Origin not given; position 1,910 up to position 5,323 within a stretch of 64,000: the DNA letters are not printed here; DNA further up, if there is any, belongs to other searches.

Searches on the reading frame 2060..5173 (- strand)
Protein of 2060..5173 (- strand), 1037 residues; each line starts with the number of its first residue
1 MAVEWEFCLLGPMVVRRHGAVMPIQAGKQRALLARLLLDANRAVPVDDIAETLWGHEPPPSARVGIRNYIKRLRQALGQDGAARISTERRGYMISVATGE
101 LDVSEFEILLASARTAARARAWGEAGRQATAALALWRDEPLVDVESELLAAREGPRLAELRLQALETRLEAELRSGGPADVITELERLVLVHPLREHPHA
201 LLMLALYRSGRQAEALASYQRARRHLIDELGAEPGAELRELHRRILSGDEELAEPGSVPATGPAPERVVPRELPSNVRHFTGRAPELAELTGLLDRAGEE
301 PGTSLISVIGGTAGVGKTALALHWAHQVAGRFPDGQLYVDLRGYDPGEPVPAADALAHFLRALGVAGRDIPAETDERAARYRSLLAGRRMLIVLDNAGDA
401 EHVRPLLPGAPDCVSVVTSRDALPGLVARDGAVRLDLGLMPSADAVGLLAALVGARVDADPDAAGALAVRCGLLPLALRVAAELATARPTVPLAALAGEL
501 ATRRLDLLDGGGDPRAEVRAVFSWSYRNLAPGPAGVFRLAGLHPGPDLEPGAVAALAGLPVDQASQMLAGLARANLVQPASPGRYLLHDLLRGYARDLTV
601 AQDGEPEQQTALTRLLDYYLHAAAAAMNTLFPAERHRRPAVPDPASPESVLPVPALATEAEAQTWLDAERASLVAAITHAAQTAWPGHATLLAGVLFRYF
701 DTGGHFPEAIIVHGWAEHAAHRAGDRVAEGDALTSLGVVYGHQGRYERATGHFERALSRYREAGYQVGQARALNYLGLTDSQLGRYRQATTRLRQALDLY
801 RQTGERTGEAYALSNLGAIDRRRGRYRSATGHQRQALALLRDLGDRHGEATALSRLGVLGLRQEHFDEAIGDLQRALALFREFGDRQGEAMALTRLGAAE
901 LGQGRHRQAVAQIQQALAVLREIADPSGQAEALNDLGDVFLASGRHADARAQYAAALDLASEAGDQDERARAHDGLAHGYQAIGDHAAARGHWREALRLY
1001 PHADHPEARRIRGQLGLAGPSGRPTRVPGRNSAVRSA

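Call 11: search_protein_families(library=pfam, proteins=[window:2060-5173:-], max_evalue=0.01)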
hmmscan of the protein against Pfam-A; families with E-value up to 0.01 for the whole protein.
window:2060-5173:- (1037 aa): 18 families
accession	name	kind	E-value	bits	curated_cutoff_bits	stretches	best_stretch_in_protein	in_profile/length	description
PF03704.23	BTAD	-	1.9e-41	142.3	22.1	1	101-246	1-146/146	Bacterial transcriptional activator domain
PF13424.12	TPR_12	-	4.7e-37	126.5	30.1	4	732-802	5-77/77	Tetratricopeptide repeat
PF07719.23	TPR_2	-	2.6e-23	80.6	27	3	731-760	2-31/34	Tetratricopeptide repeat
PF13374.12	TPR_10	-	6.1e-20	71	27.5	3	732-763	4-35/42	Tetratricopeptide repeat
PF00515.34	TPR_1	-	1.9e-17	62.7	27.8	1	731-760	2-31/34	Tetratricopeptide repeat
PF00486.34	Trans_reg_C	-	1.2e-08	35.3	26.2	1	28-93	9-76/77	Transcriptional regulatory protein, C terminal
PF13181.12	TPR_8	-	4.5e-08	33.1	25.7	0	930-961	1-32/34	Tetratricopeptide repeat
PF17874.7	TPR_MalT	-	1e-06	28.7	45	1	737-884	8-156/336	MalT-like TPR region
PF13191.12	AAA_16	-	4.3e-06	27.8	32.6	1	280-397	2-141/167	AAA ATPase domain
PF13432.12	TPR_16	-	8.4e-06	26.6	32.7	1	896-961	3-62/65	Tetratricopeptide repeat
PF00931.28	NB-ARC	-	1.5e-05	24.9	23.5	1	293-492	11-212/248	NB-ARC domain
PF24885.1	TPR_NPHP3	-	5e-05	23.3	100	0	772-882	101-215/239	Nephrocystin-3 TPR domain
PF10516.15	SHNi-TPR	-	0.00026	20.9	21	0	855-879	6-30/38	SHNi-TPR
PF13401.12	AAA_22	-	0.00033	21.4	27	1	305-397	6-93/130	AAA domain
PF13414.12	TPR_11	-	0.00093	19.3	26.8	0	937-959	1-23/42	TPR repeat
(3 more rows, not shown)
